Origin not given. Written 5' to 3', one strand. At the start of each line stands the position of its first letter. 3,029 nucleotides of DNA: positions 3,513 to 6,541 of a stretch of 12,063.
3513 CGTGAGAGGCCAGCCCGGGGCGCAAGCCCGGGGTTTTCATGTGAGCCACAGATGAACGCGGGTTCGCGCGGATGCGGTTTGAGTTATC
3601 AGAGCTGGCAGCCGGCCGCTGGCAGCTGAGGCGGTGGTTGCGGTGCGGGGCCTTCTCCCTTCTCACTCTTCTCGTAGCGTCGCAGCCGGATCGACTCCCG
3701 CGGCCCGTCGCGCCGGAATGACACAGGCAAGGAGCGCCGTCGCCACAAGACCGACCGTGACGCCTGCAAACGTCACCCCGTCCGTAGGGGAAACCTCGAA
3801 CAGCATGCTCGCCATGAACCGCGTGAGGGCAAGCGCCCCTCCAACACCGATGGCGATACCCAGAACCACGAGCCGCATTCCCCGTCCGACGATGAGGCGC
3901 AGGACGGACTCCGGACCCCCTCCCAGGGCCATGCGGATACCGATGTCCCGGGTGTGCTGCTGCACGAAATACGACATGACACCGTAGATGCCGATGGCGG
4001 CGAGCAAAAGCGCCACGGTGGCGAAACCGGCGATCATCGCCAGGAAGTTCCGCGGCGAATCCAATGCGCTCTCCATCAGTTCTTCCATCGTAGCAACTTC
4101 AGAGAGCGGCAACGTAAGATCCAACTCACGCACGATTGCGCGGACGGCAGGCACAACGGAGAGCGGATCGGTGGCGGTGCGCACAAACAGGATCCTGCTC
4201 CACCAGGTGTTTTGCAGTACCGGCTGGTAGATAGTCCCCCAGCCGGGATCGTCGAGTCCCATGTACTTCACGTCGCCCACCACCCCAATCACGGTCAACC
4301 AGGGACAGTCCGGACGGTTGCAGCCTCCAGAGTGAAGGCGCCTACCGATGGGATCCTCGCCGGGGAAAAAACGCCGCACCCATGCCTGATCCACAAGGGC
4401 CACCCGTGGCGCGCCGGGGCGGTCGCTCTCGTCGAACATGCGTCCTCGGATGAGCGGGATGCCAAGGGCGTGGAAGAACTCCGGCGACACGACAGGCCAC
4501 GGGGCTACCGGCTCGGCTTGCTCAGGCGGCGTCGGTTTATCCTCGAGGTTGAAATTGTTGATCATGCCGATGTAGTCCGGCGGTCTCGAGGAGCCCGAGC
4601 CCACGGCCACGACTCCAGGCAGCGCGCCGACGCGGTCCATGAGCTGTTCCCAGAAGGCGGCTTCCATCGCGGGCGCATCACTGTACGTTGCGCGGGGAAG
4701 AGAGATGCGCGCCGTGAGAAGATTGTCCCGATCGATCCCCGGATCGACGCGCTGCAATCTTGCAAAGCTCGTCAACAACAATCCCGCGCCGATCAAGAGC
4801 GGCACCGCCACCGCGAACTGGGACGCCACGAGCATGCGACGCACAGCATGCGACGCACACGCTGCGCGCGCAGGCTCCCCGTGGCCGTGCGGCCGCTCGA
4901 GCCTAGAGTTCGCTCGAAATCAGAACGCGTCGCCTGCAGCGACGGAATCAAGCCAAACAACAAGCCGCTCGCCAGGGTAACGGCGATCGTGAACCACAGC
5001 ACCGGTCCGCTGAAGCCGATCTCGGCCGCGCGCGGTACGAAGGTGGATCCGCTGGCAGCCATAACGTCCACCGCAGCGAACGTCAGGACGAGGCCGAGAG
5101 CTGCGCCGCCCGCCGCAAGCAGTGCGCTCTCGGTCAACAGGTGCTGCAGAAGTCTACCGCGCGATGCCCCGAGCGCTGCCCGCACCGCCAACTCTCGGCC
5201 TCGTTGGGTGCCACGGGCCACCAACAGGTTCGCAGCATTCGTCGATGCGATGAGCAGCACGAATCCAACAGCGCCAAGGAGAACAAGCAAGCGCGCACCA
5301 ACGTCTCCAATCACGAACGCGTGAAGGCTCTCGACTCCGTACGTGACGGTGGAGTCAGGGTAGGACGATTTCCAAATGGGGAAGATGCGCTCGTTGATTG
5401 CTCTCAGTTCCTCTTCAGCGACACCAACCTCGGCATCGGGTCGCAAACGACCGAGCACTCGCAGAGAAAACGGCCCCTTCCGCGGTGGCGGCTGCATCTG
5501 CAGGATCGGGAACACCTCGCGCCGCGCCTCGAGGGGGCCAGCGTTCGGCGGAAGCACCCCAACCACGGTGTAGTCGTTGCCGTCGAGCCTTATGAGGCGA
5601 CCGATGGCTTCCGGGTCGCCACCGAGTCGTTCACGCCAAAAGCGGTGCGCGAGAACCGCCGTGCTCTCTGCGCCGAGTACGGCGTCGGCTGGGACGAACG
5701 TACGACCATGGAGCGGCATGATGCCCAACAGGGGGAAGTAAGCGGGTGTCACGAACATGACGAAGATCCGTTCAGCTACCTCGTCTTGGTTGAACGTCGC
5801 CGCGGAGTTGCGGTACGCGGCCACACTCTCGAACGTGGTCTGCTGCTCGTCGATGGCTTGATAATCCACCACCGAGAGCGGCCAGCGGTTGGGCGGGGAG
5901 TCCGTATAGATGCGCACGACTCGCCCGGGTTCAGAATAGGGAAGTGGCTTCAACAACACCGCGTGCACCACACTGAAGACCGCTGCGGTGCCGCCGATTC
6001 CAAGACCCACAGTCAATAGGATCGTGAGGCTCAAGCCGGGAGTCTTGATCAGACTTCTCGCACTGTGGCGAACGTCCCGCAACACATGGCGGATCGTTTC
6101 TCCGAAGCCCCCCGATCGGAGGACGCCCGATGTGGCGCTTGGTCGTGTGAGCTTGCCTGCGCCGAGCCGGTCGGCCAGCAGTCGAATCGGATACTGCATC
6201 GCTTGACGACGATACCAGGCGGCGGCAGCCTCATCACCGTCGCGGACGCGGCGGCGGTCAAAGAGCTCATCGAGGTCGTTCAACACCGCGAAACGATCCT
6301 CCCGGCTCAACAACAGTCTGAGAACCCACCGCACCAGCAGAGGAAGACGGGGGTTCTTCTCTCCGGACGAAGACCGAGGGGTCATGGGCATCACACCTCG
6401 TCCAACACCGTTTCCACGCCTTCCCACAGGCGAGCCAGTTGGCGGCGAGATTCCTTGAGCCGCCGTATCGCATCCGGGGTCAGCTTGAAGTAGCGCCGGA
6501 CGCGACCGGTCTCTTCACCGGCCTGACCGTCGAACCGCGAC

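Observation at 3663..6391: ADOP-type permease inactivated by a perfect 14-bp tandem duplication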

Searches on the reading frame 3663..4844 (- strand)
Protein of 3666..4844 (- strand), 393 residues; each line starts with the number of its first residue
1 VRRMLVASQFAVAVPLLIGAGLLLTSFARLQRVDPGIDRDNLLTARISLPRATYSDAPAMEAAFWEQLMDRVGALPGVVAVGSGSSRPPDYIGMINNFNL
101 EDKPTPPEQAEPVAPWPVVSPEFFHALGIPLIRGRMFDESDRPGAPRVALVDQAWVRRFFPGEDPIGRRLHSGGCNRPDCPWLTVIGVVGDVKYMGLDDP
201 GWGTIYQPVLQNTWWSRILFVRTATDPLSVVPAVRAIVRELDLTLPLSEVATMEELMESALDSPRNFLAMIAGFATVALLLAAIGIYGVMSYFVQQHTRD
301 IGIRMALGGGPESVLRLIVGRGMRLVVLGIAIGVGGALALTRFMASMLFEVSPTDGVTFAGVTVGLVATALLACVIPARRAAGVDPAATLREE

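Call 31: list_cluster_members(proteins=[P0016, window:3666-4844:-, window:3666-4844:-, window:3666-4835:-, window:3666-4829:-, P0089])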
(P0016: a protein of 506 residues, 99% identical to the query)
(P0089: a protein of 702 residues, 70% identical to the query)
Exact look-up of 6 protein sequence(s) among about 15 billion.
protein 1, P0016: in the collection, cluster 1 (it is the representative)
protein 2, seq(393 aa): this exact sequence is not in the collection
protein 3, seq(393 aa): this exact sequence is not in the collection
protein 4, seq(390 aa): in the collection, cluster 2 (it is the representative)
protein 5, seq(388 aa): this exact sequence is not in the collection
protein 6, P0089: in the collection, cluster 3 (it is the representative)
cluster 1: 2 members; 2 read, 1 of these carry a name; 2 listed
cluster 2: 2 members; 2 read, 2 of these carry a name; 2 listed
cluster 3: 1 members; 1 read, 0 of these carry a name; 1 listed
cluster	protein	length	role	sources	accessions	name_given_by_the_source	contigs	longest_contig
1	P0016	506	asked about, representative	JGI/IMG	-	predicted permease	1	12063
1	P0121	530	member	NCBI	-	-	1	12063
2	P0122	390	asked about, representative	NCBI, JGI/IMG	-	predicted permease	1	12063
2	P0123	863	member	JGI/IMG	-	putative ABC transport system permease protein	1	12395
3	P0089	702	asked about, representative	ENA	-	-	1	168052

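Call 32: find_encoding_contigs(protein=P0123, flank=10000, max_places=6)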
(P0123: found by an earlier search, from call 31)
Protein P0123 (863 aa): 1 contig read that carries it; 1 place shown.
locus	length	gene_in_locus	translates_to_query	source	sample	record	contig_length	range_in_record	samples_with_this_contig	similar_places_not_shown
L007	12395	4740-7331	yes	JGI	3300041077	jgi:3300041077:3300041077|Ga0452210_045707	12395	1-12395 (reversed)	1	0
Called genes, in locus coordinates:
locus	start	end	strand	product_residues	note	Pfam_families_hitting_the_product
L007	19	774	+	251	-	PF21687:T2SSK_1st, PF03934:T2SSK (weak), PF12836:HHH_3 (weak)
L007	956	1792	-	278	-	PF07731:Cu-oxidase_2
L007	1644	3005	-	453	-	-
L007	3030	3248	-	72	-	-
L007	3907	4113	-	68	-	-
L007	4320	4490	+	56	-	-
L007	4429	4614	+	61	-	-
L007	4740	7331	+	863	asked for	PF12704:MacB_PCD, PF02687:FtsX, PF12704:MacB_PCD, PF02687:FtsX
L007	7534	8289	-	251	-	PF06468:Spond_N (weak)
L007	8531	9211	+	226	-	PF00072:Response_reg, PF00486:Trans_reg_C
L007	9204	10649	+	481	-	PF00672:HAMP, PF00512:HisKA, PF02518:HATPase_c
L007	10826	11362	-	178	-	PF00891:Methyltransf_2, PF08241:Methyltransf_11 (weak), PF13649:Methyltransf_25 (weak)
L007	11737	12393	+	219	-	?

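Call 33: find_encoding_contigs(protein=P0122, flank=10000, max_places=6)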
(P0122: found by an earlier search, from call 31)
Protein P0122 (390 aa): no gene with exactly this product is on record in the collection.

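Call 49: list_cluster_members(proteins=[P0002, P0123, P0001, P0003, P0004])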
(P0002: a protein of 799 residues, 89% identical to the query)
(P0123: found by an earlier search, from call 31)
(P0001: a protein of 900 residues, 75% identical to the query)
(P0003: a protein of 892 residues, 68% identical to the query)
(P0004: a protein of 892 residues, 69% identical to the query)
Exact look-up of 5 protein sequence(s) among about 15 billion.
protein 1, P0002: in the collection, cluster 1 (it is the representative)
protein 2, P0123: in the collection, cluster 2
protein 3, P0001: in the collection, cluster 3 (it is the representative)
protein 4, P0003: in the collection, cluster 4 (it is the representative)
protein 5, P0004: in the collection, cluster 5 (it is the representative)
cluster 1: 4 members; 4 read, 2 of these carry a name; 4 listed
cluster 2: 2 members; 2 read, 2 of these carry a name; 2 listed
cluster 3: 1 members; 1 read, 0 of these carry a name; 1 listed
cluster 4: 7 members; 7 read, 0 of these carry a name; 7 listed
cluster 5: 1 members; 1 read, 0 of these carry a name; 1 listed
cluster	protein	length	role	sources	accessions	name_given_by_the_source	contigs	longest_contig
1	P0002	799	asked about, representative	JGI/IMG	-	putative ABC transport system permease protein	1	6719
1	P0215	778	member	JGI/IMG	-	putative ABC transport system permease protein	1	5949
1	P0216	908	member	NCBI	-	-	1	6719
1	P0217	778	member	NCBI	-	-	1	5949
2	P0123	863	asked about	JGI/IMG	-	putative ABC transport system permease protein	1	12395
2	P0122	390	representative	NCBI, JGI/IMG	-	predicted permease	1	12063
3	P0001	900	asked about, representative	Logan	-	-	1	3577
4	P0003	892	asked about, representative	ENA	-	-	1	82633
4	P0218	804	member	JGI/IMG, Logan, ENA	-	-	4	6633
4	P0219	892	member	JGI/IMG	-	-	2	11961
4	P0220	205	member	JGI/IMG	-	-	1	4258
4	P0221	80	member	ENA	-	-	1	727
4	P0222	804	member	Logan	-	-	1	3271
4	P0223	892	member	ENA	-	-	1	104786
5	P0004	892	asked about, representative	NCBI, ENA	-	-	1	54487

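Call 52: search_protein_families(library=pfam, proteins=[window:3663-4835:-], max_evalue=0.01)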
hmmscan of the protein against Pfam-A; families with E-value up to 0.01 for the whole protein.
window:3663-4835:- (390 aa): 2 families
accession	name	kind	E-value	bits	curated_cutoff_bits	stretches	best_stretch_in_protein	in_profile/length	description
PF02687.27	FtsX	-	6.4e-13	49.3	25.5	1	271-381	3-118/120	FtsX-like permease C-terminal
PF12704.14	MacB_PCD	-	2.2e-11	44.9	27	1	34-226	34-196/207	MacB-like periplasmic core domain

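Call 53: search_protein_families(library=ncbifam, proteins=[window:3663-4835:-], max_evalue=1)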
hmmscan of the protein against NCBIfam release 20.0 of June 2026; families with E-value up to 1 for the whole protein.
window:3663-4835:- (390 aa): 4 families
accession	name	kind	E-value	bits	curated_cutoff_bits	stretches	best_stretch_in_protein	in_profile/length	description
TIGR03434.1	ADOP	subfamily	3.4e-135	452.1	622.3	1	1-390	418-803/803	ADOP family duplicated permease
NF007826.0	PRK10535.1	equivalog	1.4e-13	50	966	1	116-389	372-647/648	macrolide ABC transporter ATP-binding protein/permease MacB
NF041854.1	ABC_perm_YbbP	equivalog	6.1e-05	21.1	999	1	246-389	225-370/806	putative ABC transporter permease subunit YbbP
TIGR02212.1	lolCE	equivalog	0.00078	18.5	362.45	1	253-390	257-411/411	lipoprotein-releasing ABC transporter permease subunit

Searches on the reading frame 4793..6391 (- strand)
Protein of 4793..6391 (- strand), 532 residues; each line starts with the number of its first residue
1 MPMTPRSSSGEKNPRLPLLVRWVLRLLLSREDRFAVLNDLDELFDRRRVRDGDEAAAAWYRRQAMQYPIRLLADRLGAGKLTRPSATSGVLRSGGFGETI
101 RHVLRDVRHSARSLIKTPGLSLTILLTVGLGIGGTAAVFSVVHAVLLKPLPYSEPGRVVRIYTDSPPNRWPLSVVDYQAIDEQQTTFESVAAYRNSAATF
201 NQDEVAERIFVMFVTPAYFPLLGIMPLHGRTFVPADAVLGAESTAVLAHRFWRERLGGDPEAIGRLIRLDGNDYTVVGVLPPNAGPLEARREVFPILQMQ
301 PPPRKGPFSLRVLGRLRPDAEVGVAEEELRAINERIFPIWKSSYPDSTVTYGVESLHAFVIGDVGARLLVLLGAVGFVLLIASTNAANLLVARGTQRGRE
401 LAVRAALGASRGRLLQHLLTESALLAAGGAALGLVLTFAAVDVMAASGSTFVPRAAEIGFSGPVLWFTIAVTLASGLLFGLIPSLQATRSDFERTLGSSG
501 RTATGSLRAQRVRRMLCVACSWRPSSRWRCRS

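Call 52: search_protein_families(library=pfam, proteins=[window:4793-6391:-], max_evalue=0.01)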
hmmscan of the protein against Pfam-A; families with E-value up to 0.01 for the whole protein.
window:4793-6391:- (532 aa): 2 families
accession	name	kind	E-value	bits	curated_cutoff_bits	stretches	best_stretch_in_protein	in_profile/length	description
PF12704.14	MacB_PCD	-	2.3e-23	84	27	1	121-331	1-206/207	MacB-like periplasmic core domain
PF02687.27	FtsX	-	5.8e-12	46.1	25.5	1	374-490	3-118/120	FtsX-like permease C-terminal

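Call 53: search_protein_families(library=ncbifam, proteins=[window:4793-6391:-], max_evalue=1)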
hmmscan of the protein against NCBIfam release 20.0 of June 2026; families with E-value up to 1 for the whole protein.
window:4793-6391:- (532 aa): 4 families
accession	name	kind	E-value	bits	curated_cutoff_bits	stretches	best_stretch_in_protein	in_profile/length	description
TIGR03434.1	ADOP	subfamily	1.7e-120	403.5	622.3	1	104-519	2-422/803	ADOP family duplicated permease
NF007826.0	PRK10535.1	equivalog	5e-10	38.3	966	1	377-491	531-640/648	macrolide ABC transporter ATP-binding protein/permease MacB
NF038404.1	perm_prefix_2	domain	0.011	16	35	1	20-67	5-52/62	permease prefix domain 2-containing transporter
NF038008.1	ABC_perm_DarB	equivalog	0.039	11.9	700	1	368-442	273-347/777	darobactin export ABC transporter permease subunit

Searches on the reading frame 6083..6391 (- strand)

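Call 53: search_protein_families(library=ncbifam, proteins=[window:6083-6391:-], max_evalue=1)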
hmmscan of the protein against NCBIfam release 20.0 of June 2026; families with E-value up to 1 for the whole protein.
seq(103 aa): 1 family
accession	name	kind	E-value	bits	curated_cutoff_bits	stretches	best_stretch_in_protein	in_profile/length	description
NF038404.1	perm_prefix_2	domain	0.0013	19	35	1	20-67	5-52/62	permease prefix domain 2-containing transporter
